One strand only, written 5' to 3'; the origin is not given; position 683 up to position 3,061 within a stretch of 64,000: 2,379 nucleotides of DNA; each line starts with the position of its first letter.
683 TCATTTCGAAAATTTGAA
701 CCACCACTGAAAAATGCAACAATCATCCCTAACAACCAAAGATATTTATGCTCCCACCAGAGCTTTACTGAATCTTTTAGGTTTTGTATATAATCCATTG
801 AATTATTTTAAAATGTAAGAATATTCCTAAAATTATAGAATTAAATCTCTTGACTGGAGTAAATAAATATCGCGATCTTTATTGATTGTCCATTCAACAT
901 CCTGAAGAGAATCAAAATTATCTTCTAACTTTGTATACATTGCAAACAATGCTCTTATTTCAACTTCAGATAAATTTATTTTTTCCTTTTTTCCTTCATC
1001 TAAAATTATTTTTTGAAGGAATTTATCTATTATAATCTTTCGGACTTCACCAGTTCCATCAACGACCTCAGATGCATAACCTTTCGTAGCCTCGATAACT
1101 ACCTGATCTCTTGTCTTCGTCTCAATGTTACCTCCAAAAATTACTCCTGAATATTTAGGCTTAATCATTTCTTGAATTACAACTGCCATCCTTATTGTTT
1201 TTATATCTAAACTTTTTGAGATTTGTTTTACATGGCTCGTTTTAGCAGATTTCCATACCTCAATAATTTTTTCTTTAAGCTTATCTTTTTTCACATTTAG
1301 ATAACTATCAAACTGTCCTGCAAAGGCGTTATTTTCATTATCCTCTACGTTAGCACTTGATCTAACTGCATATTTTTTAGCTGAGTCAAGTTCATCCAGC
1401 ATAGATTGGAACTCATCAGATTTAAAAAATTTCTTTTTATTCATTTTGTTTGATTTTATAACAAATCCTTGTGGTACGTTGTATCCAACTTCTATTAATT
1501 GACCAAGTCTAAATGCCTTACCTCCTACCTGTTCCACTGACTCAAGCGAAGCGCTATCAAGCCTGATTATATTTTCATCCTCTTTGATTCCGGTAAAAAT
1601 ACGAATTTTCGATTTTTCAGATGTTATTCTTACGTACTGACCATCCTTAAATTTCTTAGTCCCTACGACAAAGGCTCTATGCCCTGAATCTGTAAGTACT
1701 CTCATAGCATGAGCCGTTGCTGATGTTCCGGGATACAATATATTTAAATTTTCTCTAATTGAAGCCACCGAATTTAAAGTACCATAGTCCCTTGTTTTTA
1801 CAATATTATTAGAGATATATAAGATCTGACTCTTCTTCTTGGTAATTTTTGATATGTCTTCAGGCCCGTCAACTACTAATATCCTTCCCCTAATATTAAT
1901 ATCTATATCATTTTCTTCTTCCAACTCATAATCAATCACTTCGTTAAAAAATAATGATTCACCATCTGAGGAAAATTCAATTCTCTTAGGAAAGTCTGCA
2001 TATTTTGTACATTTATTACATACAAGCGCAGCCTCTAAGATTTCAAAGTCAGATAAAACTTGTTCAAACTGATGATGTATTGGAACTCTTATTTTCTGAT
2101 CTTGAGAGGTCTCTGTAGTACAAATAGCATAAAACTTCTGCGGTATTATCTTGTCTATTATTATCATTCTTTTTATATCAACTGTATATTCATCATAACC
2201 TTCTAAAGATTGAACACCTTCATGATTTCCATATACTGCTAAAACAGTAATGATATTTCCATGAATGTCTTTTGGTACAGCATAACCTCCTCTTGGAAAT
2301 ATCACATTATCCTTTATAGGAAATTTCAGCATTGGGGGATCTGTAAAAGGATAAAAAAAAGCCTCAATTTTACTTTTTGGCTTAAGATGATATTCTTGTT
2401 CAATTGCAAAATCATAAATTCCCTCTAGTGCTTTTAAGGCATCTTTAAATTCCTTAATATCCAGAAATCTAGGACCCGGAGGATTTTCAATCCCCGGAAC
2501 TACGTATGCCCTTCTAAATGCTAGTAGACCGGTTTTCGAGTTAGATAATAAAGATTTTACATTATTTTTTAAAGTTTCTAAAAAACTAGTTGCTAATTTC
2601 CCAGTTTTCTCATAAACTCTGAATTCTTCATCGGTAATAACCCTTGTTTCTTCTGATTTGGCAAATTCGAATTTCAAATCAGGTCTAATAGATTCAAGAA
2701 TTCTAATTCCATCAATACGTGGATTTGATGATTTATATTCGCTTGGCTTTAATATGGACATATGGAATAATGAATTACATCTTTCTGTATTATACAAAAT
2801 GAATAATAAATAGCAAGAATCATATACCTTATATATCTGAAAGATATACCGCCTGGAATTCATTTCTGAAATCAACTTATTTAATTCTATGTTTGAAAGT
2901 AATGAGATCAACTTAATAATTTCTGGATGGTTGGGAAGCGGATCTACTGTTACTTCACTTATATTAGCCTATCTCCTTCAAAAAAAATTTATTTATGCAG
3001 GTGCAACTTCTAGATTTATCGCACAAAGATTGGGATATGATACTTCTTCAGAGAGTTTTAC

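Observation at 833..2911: Dikinase-like protein with the His-swivel domain before the ATP-grasp nucleotide-binding domain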

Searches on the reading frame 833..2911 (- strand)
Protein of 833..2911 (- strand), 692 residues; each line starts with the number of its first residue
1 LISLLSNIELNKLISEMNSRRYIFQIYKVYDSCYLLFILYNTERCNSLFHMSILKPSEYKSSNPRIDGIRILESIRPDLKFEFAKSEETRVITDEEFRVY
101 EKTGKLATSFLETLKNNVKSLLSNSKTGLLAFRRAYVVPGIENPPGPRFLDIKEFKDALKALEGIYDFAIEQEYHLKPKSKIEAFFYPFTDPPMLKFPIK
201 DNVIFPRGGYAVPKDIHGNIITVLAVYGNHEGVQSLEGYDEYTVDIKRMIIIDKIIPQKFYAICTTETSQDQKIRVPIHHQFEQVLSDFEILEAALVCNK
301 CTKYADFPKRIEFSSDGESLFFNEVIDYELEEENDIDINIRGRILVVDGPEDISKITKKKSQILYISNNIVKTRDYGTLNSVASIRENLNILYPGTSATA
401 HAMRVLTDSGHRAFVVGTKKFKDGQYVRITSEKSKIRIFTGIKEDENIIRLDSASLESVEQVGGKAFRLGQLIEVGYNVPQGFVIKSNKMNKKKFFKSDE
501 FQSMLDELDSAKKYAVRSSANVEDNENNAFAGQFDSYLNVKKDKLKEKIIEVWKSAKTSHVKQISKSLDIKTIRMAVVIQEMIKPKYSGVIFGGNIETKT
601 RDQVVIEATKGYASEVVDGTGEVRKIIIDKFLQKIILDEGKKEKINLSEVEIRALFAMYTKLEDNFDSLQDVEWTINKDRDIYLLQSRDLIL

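Call 3: search_protein_families(library=pfam, proteins=[window:833-2911:-], max_evalue=10)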
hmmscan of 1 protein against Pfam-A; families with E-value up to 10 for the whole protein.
window:833-2911:- (692 aa): 1 family
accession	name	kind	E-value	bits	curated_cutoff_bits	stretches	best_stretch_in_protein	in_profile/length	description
PF01326.24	PPDK_N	-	5.4e-46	157.8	27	3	506-689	94-308/328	Pyruvate phosphate dikinase, AMP/ATP-binding domain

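Call 4: search_protein_families(library=ncbifam, proteins=[window:833-2911:-], max_evalue=10)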
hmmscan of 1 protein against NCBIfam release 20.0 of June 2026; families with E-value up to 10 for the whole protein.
window:833-2911:- (692 aa): 18 families
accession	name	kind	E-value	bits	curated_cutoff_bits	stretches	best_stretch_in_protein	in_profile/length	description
NF005057.0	PRK06464.1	equivalog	5.3e-36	124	598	4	501-629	109-241/798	phosphoenolpyruvate synthase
NF004877.0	PRK06241.1-2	subfamily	1.1e-34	119.9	866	3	500-689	99-311/869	phosphoenolpyruvate synthase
NF004878.0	PRK06241.1-3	subfamily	2.5e-32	111.9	945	3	510-689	108-310/891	phosphoenolpyruvate synthase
NF004881.0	PRK06241.2-2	equivalog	2.8e-32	111.9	883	2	508-630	101-228/898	phosphoenolpyruvate synthase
NF041857.1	RIF_Ptrans_rph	equivalog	3.2e-31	108.5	999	3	501-689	98-309/864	rifamycin-inactivating phosphotransferase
TIGR01418.1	PEP_synth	equivalog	6e-31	107.6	739.75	4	504-630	107-236/784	pyruvate, water dikinase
NF004879.0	PRK06241.1-4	equivalog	8.6e-29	100.2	976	3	502-690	101-312/868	phosphoenolpyruvate synthase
NF004882.0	PRK06241.2-3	equivalog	8.9e-28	96.8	850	2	511-689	98-275/827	phosphoenolpyruvate synthase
NF052631.1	prodigiosin_PigC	equivalog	2.6e-26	91.8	1300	4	502-634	83-219/883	prodigiosin ligase PigC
NF004880.0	PRK06241.2-1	equivalog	4.6e-26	91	972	1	500-689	93-279/837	phosphoenolpyruvate synthase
NF004883.0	PRK06241.2-4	equivalog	4.7e-25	87.9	1063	4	509-642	120-256/928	phosphoenolpyruvate synthase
NF052632.1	undecylprod_RedH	equivalog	5.8e-24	84.1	1350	3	511-630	92-211/880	undecylprodigiosin ligase RedH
NF000283.1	RPH_KJ151292.1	equivalog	9.4e-17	60.5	1700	2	512-620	112-223/865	rifamycin-inactivating phosphotransferase Rph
NF004508.0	PRK05849.1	equivalog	1.6e-12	46.3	501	1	504-691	51-218/789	hypothetical protein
TIGR01828.1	pyru_phos_dikin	equivalog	1.9e-06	26.1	843.45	2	652-688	299-334/865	pyruvate, phosphate dikinase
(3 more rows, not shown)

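Call 5: search_solved_structures(query=window:833-2911:-, max_evalue=10, show_alignments=3)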
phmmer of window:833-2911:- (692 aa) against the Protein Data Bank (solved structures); distinct sequences matched with E-value up to 10: 8.
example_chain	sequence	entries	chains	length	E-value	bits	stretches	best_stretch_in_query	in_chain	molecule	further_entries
5hv6_A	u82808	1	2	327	4.7e-21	77.9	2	508-690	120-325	Phosphoenolpyruvate synthase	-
5fbs_A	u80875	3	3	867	2.8e-19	72.1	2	510-690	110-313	Phosphoenolpyruvate synthase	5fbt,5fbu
5hv2_A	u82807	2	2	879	2.8e-19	72.1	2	509-690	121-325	Phosphoenolpyruvate synthase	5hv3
5hv1_A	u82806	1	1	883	2.9e-19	72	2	509-690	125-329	Phosphoenolpyruvate synthase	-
8a8e_A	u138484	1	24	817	3.3e-16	61.9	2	514-635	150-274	Phosphoenolpyruvate synthase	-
9dae_A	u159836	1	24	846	1.8e-14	56.2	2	513-636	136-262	Phosphoenolpyruvate synthase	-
9goj_A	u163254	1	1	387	1.2e-09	40.3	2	514-620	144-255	Phosphoenolpyruvate synthase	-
2ols_A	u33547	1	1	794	1e-06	30.6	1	513-620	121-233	Phosphoenolpyruvate synthase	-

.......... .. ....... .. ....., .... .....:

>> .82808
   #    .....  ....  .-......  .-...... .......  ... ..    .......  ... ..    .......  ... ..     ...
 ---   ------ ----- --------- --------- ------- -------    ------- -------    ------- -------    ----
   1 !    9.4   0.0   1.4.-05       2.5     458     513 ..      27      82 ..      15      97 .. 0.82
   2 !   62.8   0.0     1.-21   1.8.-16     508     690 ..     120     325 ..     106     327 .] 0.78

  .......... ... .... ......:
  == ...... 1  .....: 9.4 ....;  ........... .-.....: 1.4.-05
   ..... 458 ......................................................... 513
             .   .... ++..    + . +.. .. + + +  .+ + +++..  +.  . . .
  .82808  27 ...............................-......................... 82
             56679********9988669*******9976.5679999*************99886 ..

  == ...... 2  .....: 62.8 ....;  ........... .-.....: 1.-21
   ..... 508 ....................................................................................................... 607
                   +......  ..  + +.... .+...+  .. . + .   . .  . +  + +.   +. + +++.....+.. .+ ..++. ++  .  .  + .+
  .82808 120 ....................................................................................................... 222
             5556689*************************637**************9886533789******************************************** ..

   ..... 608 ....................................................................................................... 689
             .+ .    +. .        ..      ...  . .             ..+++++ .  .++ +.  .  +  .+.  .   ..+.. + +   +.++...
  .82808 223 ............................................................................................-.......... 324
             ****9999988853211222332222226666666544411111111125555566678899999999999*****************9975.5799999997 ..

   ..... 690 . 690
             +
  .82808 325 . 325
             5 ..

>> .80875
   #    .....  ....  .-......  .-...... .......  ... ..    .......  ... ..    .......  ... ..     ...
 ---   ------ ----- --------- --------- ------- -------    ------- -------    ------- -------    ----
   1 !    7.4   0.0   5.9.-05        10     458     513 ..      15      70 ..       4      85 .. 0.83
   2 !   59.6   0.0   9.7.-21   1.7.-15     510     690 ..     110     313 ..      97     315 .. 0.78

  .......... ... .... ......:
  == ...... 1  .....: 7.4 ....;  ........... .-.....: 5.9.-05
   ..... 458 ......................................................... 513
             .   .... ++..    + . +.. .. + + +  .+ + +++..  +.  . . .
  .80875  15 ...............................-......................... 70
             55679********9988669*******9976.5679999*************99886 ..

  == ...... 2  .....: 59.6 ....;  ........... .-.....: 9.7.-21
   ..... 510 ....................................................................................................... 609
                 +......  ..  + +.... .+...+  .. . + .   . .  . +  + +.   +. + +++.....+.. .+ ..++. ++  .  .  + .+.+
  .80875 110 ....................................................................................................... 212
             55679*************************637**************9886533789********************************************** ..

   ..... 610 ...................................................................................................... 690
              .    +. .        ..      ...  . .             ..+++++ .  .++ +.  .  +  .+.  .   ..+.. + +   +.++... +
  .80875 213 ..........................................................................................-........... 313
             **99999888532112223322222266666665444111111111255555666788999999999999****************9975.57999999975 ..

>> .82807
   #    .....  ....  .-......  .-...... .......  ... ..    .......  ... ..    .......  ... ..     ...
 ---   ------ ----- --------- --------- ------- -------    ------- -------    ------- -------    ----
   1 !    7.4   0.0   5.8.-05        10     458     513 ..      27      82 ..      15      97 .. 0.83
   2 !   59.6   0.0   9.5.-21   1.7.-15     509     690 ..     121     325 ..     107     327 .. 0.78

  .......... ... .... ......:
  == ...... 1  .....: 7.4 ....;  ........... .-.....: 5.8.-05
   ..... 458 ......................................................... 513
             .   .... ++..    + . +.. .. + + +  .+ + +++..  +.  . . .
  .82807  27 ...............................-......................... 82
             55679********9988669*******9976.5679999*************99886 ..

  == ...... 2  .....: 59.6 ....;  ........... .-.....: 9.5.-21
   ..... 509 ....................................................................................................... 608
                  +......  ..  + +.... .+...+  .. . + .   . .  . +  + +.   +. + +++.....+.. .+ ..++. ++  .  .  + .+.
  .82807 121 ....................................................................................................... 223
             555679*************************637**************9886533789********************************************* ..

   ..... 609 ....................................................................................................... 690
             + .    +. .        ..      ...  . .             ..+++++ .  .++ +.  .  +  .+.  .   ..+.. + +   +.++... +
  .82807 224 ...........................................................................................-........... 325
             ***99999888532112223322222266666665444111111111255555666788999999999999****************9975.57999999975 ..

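Call 6: find_homologous_proteins(query=window:833-2911:-, max_evalue=0.001)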
Query window:833-2911:- (692 aa): 92 proteins with E <= 0.001 among 8000 candidates.
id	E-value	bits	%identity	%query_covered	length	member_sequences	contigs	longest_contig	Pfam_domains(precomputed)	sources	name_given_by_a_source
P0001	0.0e+0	1495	100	98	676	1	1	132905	PF01326.25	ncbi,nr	ncbi:hypothetical protein GF362_00735 [Candidatus Dojkabacteria bacterium]|nr:hypothetical protein [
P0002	1.3e-219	749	53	93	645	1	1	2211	PF01326.25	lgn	-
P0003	1.8e-218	745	53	93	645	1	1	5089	PF01326.25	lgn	-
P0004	8.9e-209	713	51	93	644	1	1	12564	PF01326.25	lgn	-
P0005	9.5e-195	667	49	93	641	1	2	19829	PF01326.25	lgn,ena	-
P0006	7.1e-193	661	51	93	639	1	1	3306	PF01326.25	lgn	-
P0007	1.3e-187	643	48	93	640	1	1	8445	PF01326.25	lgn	-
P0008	5.2e-185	635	47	93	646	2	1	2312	PF01326.25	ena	-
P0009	6.4e-170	585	44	93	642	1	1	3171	PF01326.25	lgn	-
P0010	7.3e-164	565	44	92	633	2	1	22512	PF01326.25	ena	-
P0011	7.9e-161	555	44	93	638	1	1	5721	PF01326.25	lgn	-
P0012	1.2e-136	475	43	92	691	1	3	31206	PF01326.25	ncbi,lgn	-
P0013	1.2e-135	472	42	90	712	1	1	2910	PF01326.25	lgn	-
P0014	2.1e-135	471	41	92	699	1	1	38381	PF01326.25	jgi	jgi:hypothetical protein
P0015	2.4e-133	464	41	91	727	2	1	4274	PF01326.25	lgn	-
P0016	1.0e-132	462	42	93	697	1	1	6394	PF01326.25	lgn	-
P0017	1.3e-132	461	42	92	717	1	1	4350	PF01326.25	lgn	-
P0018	2.6e-132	460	41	92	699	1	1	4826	PF01326.25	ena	-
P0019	3.5e-132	460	41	92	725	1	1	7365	PF01326.25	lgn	-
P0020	4.3e-132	460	42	91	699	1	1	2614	PF01326.25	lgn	-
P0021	4.1e-131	456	40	91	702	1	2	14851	PF01326.25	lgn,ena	-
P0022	5.3e-131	456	38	99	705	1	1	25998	PF01326.25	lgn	-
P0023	1.4e-130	455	41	92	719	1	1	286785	PF01326.25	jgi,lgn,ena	-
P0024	1.5e-130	455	40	94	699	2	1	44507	PF01326.25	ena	-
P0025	6.0e-130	453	40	91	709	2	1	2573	PF01326.25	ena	-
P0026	5.4e-127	443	39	99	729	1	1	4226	PF01326.25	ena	-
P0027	2.2e-125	438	41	92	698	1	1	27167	PF01326.25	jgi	jgi:hypothetical protein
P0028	2.4e-125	437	38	91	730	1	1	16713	PF01326.25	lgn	-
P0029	2.7e-125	437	41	91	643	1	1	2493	PF01326.25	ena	-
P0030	1.2e-124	435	40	91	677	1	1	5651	PF01326.25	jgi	-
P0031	3.4e-124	434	38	92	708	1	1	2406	PF01326.25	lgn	-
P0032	9.1e-124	432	38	91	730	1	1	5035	PF01326.25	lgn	-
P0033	2.3e-123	431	39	92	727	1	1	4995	PF01326.25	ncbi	ncbi:PEP/pyruvate-binding domain-containing protein [Patescibacteria group bacterium]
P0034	6.7e-123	429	40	91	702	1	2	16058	PF01326.25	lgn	-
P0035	1.2e-122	429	41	92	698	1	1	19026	PF01326.25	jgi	jgi:hypothetical protein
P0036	2.1e-122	428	38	94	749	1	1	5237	PF01326.25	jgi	-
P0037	3.6e-122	427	40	91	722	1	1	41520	PF01326.25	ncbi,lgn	-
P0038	4.9e-121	423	39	92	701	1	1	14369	PF01326.25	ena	-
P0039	8.2e-121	422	39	94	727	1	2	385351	PF01326.25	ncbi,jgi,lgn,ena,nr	ncbi:MAG TPA: PEP/pyruvate-binding domain-containing protein [Candidatus Bathyarchaeia archaeon]|nr:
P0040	5.8e-118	413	39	92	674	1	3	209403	PF01326.25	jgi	jgi:hypothetical protein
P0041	1.4e-116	408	40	92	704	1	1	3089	PF01326.25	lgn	-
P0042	2.0e-113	398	37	91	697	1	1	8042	PF01326.25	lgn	-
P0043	7.3e-113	396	37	92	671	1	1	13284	PF01326.25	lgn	-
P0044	9.8e-113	396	37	99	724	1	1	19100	PF01326.25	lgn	-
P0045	2.3e-111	391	38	92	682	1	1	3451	PF01326.25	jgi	jgi:hypothetical protein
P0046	5.6e-110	387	38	92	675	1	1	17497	PF01326.25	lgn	-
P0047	3.1e-109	384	35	92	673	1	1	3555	PF01326.25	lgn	-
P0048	7.4e-109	383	39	92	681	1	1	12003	PF01326.25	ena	-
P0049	8.9e-107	376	37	92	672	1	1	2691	PF01326.25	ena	-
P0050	2.1e-106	375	41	76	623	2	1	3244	PF01326.25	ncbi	ncbi:MAG: PEP/pyruvate-binding domain-containing protein, partial [Candidatus Dojkabacteria bacteriu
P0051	1.5e-104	369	34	92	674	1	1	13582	PF01326.25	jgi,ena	-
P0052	2.0e-104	368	36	93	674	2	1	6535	PF01326.25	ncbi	ncbi:MAG: PEP/pyruvate-binding domain-containing protein [Patescibacteria group bacterium]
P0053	3.3e-104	368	36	92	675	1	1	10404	PF01326.25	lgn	-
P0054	1.5e-103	365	36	92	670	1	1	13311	PF01326.25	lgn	-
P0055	1.3e-102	362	35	92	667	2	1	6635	PF01326.25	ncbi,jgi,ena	-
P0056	2.3e-102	362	35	92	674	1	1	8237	PF01326.25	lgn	-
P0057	1.2e-101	359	36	92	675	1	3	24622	PF01326.25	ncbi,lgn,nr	ncbi:hypothetical protein L6250_01850 [Candidatus Parcubacteria bacterium]|nr:hypothetical protein [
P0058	1.7e-101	359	36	92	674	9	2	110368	PF01326.25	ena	-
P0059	3.6e-101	358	36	92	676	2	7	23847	PF01326.25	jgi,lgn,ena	-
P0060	1.2e-100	356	36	92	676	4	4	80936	PF01326.25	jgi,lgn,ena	-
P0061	5.8e-100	354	34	92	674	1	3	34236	PF01326.25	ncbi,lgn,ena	-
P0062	2.1e-92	329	40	69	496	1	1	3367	PF01326.25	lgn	-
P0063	1.6e-90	322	42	62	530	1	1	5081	PF01326.25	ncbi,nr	ncbi:ribbon-helix-helix protein, CopG family, partial [Candidatus Dojkabacteria bacterium]|nr:ribbon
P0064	5.8e-75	271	37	64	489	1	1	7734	PF01326.25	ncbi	-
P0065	9.8e-71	257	31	92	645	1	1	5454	PF01326.25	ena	-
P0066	1.3e-70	257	37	57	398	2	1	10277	PF01326.25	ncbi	ncbi:MAG: putative phosphoenolpyruvate synthase, partial [Parcubacteria group bacterium GW2011_GWA1_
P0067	2.4e-65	239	38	53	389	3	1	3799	PF01326.25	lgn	-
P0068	4.0e-56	209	36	53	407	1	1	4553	PF01326.25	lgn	-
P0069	4.7e-41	159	32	55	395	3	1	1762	PF01326.25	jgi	-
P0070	9.6e-39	151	33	53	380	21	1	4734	-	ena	-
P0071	6.7e-38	149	33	53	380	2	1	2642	PF01326.25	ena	-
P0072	1.7e-25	108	27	55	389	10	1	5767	PF01326.25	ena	-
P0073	5.2e-13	66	26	33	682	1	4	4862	PF00391.30,PF01326.25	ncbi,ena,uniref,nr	ncbi:PEP/pyruvate-binding domain-containing protein [uncultured Gimesia sp.]|uniref:PEP/pyruvate-bin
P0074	6.9e-13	66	26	36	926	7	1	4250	PF00391.30,PF01326.25,PF27448.1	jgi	jgi:rifampicin phosphotransferase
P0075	8.2e-13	66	24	36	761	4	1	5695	PF00391.30,PF02896.25,PF01326.25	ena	-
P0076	4.0e-12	63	25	33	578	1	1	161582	PF01326.25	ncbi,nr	ncbi:MAG: PEP/pyruvate-binding domain-containing protein, partial [Planctomycetes bacterium]|nr:PEP/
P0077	5.7e-12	63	25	35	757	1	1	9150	PF00391.30,PF02896.25,PF03328.21,PF01326.25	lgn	-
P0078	7.8e-12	62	26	33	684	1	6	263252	PF00391.30,PF01326.25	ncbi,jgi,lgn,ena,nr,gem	ncbi:MAG: hypothetical protein K0U90_17410 [Planctomycetes bacterium]|nr:hypothetical protein [Planc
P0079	2.0e-11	61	26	33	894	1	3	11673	PF00391.30,PF01326.25,PF27448.1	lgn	-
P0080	2.1e-10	58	31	38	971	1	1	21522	PF02660.21,PF00391.30,PF01326.25,PF27448.1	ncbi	-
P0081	3.4e-10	57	28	30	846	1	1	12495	PF00391.30,PF01326.25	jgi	jgi:phosphohistidine swiveling domain-containing protein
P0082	9.3e-10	56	24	35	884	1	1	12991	PF00391.30,PF01326.25,PF27448.1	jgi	jgi:phosphohistidine swiveling domain-containing protein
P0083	3.7e-9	54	24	35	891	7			PF00391.30,PF01326.25,PF27448.1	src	-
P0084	1.4e-8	52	29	33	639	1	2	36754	PF00391.30,PF01326.25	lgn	-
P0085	3.6e-8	50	24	35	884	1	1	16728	PF00391.30,PF01326.25,PF27448.1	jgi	jgi:phosphohistidine swiveling domain-containing protein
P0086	1.4e-6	45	23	33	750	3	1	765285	PF00391.30,PF02896.25,PF01326.25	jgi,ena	-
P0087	1.4e-6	45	26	36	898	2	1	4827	PF00391.30,PF01326.25,PF27448.1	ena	-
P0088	2.7e-6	44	22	35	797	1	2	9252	PF00391.30,PF02896.25,PF01326.25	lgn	-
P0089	4.0e-6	44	25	26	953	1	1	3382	PF00391.30,PF01326.25,PF27448.1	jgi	-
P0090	1.5e-4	38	26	35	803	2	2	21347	PF00391.30,PF02896.25,PF01326.25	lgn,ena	-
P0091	4.2e-4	37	23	35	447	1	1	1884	PF00391.30,PF01326.25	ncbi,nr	ncbi:MAG TPA: phosphoenolpyruvate synthase, partial [Gammaproteobacteria bacterium]|nr:phosphoenolpy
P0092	8.3e-4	36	23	34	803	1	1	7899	PF00391.30,PF02896.25,PF01326.25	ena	-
